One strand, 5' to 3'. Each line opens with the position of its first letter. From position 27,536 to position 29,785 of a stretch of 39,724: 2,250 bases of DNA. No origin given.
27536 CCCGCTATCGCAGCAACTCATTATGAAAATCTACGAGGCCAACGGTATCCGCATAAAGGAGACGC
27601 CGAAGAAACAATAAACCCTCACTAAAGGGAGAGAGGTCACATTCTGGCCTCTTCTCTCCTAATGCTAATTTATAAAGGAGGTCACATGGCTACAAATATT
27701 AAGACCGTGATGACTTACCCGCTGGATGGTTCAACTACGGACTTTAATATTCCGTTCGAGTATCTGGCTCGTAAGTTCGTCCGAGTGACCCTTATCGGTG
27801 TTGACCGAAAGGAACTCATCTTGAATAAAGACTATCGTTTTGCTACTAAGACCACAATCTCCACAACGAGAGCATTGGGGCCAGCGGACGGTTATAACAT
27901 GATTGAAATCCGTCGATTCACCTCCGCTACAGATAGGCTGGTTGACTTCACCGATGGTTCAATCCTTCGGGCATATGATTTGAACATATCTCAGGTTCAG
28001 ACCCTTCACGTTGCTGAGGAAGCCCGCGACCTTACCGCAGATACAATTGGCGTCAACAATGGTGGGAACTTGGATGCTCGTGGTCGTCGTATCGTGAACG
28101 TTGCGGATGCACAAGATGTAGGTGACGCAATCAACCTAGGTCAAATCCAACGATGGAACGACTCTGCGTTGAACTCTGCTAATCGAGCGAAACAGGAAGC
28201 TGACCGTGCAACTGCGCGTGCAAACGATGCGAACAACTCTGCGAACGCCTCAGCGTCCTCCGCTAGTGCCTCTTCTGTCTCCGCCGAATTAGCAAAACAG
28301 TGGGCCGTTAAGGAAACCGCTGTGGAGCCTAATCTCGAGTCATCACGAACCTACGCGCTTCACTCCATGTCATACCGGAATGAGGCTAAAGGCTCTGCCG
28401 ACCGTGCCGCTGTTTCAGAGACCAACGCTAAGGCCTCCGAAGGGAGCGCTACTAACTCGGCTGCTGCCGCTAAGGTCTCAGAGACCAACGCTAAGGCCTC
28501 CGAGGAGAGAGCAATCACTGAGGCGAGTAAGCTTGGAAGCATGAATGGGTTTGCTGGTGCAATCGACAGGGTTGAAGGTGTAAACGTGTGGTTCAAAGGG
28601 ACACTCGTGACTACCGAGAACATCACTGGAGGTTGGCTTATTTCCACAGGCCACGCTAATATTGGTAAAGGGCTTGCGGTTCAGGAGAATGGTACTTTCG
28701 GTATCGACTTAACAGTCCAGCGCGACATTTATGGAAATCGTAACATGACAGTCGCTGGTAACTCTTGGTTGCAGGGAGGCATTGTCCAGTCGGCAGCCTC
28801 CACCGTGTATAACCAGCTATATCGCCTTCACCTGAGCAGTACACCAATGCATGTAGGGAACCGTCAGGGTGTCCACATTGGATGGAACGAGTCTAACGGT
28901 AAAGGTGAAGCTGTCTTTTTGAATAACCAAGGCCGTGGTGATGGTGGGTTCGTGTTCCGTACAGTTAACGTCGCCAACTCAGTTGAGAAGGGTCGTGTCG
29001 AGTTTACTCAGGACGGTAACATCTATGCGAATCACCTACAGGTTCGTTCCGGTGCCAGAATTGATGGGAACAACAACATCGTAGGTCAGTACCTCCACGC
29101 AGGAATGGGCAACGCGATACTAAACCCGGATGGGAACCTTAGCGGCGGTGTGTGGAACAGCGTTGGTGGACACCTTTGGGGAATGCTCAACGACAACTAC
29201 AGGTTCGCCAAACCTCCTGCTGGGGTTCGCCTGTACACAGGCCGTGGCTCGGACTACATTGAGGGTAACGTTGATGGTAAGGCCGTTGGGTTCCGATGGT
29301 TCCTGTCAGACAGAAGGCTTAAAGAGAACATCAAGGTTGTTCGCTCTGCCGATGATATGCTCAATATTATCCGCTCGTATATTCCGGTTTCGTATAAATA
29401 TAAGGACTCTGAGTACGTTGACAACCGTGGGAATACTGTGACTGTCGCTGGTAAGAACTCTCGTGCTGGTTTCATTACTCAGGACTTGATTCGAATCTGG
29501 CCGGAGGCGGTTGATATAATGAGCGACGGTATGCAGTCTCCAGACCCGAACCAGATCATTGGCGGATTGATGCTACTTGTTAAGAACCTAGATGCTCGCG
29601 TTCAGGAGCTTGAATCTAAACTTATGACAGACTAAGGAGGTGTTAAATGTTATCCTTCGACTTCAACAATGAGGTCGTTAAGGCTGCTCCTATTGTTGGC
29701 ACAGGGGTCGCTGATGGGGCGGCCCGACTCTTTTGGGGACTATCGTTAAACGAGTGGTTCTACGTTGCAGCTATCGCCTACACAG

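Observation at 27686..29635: Mosaic tail fibre: T7-like N-terminal anchor fused to a distal region ending in an auto-cleaving intramolecular chaperone domain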

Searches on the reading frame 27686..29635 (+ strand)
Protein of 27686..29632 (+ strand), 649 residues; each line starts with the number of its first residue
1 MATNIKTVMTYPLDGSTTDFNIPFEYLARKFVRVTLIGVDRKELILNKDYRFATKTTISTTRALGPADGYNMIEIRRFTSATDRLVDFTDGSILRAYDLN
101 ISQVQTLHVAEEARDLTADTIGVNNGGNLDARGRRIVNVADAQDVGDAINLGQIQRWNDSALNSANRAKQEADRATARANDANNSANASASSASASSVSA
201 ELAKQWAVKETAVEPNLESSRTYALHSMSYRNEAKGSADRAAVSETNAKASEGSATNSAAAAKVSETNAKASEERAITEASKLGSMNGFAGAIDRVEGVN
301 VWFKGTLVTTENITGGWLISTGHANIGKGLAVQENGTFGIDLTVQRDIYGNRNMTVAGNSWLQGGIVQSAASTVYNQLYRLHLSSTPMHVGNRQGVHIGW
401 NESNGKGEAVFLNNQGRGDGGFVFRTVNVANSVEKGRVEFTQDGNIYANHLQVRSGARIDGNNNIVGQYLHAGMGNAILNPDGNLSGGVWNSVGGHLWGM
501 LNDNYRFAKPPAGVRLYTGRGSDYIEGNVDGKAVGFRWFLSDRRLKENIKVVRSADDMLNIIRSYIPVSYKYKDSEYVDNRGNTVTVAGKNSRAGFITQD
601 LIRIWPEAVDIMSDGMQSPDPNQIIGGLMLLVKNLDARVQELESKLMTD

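Call 3: search_protein_families(library=pfam, proteins=[window:27686-29632:+], max_evalue=1)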
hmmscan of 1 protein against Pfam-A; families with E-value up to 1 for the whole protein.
window:27686-29632:+ (649 aa): 3 families
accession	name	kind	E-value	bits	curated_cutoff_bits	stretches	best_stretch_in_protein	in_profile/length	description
PF03906.20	Phage_T7_tail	-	3.3e-57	193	25.2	1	1-155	1-149/157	Phage T7 tail fibre protein, N-terminal domain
PF13884.11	Peptidase_S74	-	5.6e-12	46.2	22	1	541-609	1-57/58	Chaperone of endosialidase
PF05662.19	YadA_stalk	-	0.00086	20.1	28.4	1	135-174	1-40/43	Coiled stalk of trimeric autotransporter adhesin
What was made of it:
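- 27686..28150 (+): Residues 1-155: T7-type tail-attachment domain. PF03906 E 3.3e-57 (call 3).
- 28556..29305 (+): Residues 291-540: Gly/Asn-rich distal region, the inferred receptor-binding part and the C-terminus of the mature fibre. No Pfam domain (call 3).
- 29306..29632 (+): Residues 541-649: intramolecular chaperone (Peptidase_S74) domain, 12.35 kDa, ending in a long helix. PF13884 E 5.6e-12 (call 3).
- Domain content: PF03906 at 1-155 and PF13884 at 541-609, both above their gathering scores (call 3). The distal region has no Pfam assignment (call 3), so a function cannot be excluded by annotation.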

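Call 4: search_protein_families(library=phrogs, proteins=[window:27686-29632:+], max_evalue=0.01)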
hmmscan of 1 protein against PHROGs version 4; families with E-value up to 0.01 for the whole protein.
window:27686-29632:+ (649 aa): 34 families (the best 25 are shown)
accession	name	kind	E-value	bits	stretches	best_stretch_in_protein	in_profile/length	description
phrog_9502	-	tail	0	1219.3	1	1-648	1-647/647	tail fiber protein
phrog_4242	-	tail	2.2e-157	527.1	1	1-472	1-497/628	tail fiber protein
phrog_13980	-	tail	1.2e-126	425.4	2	1-174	1-174/756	tail fiber protein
phrog_6256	-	tail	6.6e-113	380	1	1-284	1-287/686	tail fiber protein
phrog_17312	-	tail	1.4e-44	153.5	1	1-155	1-151/792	tail protein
phrog_24786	-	tail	5.8e-42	144.6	1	1-155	1-151/903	tail fiber protein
phrog_8460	-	tail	8.1e-39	134.5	1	6-193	1-164/780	tail fiber protein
phrog_26630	-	tail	9.1e-28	98.1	1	8-278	5-262/506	tail fiber protein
phrog_2710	-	tail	4.2e-27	95.9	1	14-159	18-161/781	tail fiber protein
phrog_13481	-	tail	6.4e-25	89.1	1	7-285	21-302/596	tail fiber protein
phrog_27277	-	tail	8.7e-23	81.4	1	6-185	3-191/734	tail spike protein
phrog_1980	-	tail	2.4e-21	77.6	1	175-646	154-430/449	tail fiber protein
phrog_15695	-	tail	2e-20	73.2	1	1-164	1-176/1284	tail fiber protein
phrog_31166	-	tail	6.1e-19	69.3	1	6-118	4-114/486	tail fiber protein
phrog_21412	-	tail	4.7e-13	48.8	1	5-311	266-584/1452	tail fiber protein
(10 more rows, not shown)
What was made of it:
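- On phiYeO3-12-type gp17 (phrog_9502): phrog_9502 E = 0, 1-648 on 1-647 of 647 (call 4).
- Full-length match to phrog_9502 (call 4).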

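Call 9: search_solved_structures(query=window:27686-29632:+, max_evalue=1, show_alignments=3)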
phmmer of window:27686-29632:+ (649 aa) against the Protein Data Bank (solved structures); distinct sequences matched with E-value up to 1: 11.
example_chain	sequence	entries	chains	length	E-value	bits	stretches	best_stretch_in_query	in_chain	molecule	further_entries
7boz_a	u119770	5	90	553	1.2e-85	292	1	1-309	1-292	N-teminal of mature bacteriophage T7 tail fiber protein gp17 | Tail fiber protein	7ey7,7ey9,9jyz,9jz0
8e4g_O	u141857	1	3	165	1.9e-72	248.3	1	1-161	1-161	Tail fiber protein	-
8dsp_C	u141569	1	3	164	5.2e-72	246.9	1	5-165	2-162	Tail fiber protein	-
7xy1_A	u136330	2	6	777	1.6e-39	139.6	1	3-155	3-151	Tail fiber protein | phage type I tail fiber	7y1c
9m4c_B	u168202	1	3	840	1.4e-34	123.3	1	3-154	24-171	Depolymerase, capsule KN1-specific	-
9m4d_A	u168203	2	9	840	1.7e-34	123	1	3-154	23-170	Probable tail spike protein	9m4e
8x8m_A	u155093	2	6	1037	8.6e-34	120.7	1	4-156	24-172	Probable tail spike protein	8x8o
9lna_A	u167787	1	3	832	1.8e-16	63.5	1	12-117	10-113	Tail fibers protein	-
9vvr_A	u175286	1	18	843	6.5e-16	61.6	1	8-145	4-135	Tail spike protein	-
8i4m_e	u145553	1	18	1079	1.1e-07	34.4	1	17-316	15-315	Fiber protein(gp 28) of the cyanophage P-SCSP1u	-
8es4_G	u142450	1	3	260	1.6e-06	30.6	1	15-158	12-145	Gp44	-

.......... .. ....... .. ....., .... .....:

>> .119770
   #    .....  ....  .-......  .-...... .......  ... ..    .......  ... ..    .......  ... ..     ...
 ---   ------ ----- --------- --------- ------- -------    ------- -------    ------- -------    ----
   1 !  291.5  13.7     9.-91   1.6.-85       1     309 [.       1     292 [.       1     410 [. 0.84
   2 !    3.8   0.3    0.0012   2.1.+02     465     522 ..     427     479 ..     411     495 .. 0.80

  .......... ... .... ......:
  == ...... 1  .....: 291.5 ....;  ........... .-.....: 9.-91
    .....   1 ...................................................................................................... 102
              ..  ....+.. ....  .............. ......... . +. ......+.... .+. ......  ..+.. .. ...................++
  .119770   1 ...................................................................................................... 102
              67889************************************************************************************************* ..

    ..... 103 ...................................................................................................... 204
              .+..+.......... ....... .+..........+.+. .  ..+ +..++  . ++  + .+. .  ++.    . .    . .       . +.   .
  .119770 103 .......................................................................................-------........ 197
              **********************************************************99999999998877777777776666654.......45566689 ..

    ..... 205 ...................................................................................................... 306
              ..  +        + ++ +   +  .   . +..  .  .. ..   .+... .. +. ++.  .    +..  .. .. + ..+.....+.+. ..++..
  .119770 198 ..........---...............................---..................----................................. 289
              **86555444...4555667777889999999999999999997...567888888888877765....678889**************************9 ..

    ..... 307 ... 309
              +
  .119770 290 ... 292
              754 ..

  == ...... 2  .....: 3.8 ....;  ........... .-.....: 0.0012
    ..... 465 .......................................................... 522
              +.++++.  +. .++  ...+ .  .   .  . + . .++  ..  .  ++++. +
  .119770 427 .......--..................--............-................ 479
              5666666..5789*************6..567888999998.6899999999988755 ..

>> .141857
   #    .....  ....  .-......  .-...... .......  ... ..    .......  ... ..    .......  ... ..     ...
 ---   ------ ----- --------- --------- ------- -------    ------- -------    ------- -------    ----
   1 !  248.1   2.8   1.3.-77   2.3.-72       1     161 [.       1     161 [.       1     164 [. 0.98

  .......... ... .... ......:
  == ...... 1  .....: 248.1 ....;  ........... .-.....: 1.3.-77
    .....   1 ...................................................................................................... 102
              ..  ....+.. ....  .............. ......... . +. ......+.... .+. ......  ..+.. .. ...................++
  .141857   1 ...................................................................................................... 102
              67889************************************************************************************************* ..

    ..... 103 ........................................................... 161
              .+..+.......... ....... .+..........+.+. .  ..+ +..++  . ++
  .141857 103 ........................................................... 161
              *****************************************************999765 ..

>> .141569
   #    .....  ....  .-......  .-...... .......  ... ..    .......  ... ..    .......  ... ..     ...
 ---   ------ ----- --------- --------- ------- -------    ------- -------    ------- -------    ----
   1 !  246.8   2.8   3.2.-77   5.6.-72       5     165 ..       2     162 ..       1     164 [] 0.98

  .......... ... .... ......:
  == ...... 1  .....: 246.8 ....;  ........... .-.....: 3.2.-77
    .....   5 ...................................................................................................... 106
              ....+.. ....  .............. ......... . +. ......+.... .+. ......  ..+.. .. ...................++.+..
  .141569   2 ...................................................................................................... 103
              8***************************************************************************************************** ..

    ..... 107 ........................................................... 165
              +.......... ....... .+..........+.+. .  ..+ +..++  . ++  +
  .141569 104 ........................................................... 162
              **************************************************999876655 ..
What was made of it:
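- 27686..28150 (+): Solved T7 gp17 N-terminal structures 7boz, 8e4g and 8dsp match with E 1e-85 to 5e-72 (call 9).
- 28151..28555 (+): Residues 156-290: Ala/Ser/Asn-rich shaft, inferred to be a coiled-coil rod. Weak but continuous homology to the T7 gp17 rod up to residue 309 (call 9).
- On T7-type tail fibre gp17: T7 gp17 structures match at E 1e-85 (call 9).
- Closest known: T7 gp17 and T3 gp17. Same: The rod is homologous up to residue 309 (call 9).
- Tried and rejected: (7) A weak second phmmer stretch to the T7 tip (query 465-522 against T7 427-479) has an independent E-value of 210 (call 9).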
